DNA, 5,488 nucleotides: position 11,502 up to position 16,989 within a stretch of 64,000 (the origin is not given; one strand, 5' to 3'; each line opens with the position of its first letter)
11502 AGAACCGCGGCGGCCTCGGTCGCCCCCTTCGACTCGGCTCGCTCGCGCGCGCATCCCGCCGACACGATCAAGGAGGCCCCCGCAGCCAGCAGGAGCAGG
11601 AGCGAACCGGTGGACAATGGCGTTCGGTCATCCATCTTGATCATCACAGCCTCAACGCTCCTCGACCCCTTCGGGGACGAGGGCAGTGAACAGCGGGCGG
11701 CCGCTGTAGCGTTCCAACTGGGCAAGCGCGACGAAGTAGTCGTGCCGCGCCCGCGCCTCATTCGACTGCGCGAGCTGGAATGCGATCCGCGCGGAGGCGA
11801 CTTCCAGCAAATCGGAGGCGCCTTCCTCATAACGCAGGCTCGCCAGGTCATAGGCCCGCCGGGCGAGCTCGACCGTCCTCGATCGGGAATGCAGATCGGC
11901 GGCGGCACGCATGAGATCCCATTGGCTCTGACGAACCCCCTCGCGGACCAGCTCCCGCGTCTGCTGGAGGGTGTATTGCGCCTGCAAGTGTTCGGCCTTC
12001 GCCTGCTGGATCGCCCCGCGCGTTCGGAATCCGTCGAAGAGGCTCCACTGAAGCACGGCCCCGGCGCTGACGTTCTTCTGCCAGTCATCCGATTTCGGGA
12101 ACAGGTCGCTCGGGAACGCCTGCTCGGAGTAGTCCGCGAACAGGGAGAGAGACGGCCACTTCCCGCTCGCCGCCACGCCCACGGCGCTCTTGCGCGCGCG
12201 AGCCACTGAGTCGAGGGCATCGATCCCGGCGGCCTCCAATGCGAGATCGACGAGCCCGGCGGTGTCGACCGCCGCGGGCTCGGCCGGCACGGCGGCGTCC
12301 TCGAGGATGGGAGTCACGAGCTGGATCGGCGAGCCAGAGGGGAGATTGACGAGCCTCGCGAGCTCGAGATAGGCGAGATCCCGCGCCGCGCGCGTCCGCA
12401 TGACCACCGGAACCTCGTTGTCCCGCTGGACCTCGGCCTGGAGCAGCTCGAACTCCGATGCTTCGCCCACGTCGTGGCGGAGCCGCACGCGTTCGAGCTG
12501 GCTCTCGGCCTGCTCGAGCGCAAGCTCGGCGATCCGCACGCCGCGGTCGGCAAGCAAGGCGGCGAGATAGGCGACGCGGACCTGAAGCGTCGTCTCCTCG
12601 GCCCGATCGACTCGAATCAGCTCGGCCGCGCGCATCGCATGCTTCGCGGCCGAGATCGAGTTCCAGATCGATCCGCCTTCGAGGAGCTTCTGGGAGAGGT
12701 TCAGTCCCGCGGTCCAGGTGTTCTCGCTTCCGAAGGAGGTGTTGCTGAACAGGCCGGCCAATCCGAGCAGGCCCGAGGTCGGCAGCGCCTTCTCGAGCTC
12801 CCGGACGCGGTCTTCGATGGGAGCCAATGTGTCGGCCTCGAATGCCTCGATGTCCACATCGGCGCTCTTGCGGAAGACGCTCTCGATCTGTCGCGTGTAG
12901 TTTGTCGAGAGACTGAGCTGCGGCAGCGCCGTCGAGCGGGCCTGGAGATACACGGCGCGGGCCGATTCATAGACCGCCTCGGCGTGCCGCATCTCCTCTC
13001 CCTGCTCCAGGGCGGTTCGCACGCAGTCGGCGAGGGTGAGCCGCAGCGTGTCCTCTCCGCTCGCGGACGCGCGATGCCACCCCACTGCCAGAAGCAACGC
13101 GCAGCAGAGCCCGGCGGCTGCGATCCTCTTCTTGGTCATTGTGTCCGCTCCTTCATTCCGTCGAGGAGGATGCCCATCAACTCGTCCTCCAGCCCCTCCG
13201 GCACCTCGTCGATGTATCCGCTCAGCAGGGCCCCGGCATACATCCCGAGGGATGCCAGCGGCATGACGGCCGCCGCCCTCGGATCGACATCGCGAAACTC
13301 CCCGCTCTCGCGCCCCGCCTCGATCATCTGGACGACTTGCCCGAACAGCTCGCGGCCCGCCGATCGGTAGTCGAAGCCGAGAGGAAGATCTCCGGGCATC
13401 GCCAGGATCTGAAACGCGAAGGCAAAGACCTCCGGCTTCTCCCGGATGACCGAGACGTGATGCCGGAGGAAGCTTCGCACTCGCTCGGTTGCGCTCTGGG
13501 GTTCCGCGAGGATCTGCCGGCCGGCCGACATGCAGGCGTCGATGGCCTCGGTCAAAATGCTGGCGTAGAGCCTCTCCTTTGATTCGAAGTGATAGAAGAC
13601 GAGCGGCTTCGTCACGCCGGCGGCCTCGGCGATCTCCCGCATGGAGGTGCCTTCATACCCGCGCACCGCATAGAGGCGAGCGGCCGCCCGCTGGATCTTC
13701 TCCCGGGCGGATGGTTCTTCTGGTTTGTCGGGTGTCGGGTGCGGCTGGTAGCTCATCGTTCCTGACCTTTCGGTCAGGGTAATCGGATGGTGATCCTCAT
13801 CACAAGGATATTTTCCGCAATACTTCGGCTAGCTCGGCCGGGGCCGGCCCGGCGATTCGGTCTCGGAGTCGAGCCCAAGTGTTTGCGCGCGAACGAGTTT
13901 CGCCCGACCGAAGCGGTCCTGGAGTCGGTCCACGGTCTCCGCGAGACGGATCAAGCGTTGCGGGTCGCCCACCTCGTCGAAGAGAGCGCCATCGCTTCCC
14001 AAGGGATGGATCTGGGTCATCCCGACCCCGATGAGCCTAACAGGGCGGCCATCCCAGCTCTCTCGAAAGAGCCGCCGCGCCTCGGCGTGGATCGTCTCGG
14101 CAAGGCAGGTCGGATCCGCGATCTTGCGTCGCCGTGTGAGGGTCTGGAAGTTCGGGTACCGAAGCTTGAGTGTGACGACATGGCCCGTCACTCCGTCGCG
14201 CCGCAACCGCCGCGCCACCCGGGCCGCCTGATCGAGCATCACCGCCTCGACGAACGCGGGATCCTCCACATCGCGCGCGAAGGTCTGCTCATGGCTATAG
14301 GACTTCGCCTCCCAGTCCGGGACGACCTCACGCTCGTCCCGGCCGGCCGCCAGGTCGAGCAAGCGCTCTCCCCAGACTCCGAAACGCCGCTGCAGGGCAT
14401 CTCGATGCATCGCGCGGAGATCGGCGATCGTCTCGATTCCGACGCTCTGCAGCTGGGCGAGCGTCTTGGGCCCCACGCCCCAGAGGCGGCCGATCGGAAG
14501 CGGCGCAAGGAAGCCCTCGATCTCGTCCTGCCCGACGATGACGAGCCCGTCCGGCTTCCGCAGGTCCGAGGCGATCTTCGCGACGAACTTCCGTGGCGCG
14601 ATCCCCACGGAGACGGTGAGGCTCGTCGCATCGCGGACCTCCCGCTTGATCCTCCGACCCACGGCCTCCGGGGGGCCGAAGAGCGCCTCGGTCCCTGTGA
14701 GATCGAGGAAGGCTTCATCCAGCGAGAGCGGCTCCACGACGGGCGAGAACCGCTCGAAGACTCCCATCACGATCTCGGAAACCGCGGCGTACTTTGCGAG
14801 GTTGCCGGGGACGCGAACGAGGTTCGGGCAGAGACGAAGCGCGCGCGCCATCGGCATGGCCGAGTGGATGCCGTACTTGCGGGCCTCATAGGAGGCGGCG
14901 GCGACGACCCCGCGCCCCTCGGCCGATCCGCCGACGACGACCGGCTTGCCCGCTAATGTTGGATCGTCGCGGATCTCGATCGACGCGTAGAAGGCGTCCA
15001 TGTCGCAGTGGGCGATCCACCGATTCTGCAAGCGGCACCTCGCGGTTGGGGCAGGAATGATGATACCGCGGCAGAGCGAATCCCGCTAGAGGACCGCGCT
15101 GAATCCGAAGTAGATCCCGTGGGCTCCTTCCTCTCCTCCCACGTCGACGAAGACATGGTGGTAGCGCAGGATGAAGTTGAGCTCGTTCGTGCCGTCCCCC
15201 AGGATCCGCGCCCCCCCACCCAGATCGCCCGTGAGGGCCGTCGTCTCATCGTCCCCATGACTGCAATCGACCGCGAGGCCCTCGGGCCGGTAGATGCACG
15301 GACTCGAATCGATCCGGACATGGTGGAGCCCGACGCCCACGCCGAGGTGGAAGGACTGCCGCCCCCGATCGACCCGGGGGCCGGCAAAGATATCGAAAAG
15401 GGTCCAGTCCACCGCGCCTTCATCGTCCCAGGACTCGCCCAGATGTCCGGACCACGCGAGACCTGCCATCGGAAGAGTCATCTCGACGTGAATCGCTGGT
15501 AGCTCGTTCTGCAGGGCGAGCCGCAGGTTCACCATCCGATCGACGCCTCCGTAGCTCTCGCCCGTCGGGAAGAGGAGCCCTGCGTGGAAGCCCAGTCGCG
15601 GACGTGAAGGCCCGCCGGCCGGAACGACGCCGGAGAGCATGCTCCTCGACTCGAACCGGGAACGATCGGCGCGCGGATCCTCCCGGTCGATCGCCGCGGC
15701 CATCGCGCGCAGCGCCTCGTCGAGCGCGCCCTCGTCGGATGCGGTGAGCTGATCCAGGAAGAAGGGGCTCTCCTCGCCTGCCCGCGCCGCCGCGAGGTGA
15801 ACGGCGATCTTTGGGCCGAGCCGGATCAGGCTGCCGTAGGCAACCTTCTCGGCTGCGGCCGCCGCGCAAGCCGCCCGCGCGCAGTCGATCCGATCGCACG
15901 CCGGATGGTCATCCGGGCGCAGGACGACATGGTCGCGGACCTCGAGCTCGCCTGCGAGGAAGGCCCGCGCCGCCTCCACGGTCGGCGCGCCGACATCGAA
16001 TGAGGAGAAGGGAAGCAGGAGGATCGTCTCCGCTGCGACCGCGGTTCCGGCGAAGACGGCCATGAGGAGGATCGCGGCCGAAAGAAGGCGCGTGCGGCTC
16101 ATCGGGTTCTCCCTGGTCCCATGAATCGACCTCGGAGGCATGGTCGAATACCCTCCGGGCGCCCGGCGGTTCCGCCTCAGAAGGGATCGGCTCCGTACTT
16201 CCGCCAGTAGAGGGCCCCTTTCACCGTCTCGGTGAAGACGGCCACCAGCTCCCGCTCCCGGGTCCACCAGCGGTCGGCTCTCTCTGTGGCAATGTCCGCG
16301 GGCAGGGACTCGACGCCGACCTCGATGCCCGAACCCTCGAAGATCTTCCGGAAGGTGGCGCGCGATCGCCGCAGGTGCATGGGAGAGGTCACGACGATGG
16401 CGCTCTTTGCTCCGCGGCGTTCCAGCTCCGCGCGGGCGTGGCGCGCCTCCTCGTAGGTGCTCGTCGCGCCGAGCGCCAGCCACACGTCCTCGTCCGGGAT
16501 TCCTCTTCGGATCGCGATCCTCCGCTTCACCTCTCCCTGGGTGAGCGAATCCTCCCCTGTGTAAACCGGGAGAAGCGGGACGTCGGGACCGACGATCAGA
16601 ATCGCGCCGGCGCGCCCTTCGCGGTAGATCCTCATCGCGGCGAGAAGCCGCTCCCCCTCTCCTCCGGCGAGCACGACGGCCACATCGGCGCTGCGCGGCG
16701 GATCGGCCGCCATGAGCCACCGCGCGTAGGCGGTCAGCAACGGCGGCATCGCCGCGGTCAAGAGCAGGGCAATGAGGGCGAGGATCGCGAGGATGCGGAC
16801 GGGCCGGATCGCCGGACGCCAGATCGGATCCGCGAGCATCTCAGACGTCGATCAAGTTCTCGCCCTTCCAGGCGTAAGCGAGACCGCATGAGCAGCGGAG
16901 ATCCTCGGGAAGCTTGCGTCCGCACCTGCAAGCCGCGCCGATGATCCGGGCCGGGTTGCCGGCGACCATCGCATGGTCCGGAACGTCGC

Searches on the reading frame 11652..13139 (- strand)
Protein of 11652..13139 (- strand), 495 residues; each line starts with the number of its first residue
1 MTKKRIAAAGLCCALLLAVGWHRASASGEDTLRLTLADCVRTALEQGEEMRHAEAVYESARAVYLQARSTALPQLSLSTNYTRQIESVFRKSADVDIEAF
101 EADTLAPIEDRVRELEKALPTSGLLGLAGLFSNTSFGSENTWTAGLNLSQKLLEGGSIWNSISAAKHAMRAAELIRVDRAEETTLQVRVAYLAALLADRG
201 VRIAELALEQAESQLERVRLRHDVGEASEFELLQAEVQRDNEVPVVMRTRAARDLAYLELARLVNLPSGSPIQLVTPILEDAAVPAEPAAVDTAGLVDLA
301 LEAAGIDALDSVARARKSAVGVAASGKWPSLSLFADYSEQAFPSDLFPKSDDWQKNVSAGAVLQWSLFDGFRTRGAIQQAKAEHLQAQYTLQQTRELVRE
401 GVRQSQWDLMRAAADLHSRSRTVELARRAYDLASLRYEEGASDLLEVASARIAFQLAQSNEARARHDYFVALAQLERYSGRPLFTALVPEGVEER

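Call 34: search_protein_families(library=pfam, proteins=[window:11652-13139:-], max_evalue=0.00001)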
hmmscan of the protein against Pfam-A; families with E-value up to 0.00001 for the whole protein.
window:11652-13139:- (495 aa): 1 family
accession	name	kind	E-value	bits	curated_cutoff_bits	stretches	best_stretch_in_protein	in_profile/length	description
PF02321.23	OEP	-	1.3e-53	182.1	22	2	296-480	4-187/187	Outer membrane efflux protein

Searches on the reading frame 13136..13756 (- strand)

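Call 79: search_protein_families(library=pfam, proteins=[window:13136-13756:-], max_evalue=0.00001)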
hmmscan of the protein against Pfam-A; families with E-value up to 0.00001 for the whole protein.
window:13136-13756:- (206 aa): 2 families
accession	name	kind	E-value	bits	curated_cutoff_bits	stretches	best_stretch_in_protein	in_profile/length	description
PF00440.29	TetR_N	-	5.7e-17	61.7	24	1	23-66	3-46/47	Bacterial regulatory proteins, tetR family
PF17932.6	TetR_C_24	-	3.2e-07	31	26.4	1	87-167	2-81/114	Tetracyclin repressor-like, C-terminal domain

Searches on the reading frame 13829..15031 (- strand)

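Call 34: search_protein_families(library=pfam, proteins=[window:13829-15031:-], max_evalue=0.00001)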
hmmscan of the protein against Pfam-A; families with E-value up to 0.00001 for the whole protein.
window:13829-15031:- (400 aa): 4 families
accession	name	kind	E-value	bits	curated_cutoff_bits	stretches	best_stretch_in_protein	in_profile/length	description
PF00817.25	IMS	-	6.3e-52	175.9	23.2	1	9-156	1-148/148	impB/mucB/samB family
PF11799.13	IMS_C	-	1.8e-30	106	20.7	1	243-343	2-101/109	impB/mucB/samB family C-terminal domain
PF11798.14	IMS_HHH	-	4.5e-08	33.3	24.4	1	169-199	2-32/32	IMS family HHH motif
PF21999.2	IMS_HHH_1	-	1.3e-06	29.1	27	1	183-232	3-53/53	DNA polymerase-iota, thumb domain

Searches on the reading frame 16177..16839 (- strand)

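Call 79: search_protein_families(library=pfam, proteins=[window:16177-16839:-], max_evalue=0.00001)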
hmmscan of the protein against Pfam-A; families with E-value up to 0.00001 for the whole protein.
window:16177-16839:- (220 aa): 1 family
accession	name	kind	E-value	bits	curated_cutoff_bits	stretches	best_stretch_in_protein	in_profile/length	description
PF02698.23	DUF218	-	1.8e-20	73.7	27.6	1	52-189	1-122/133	DUF218 domain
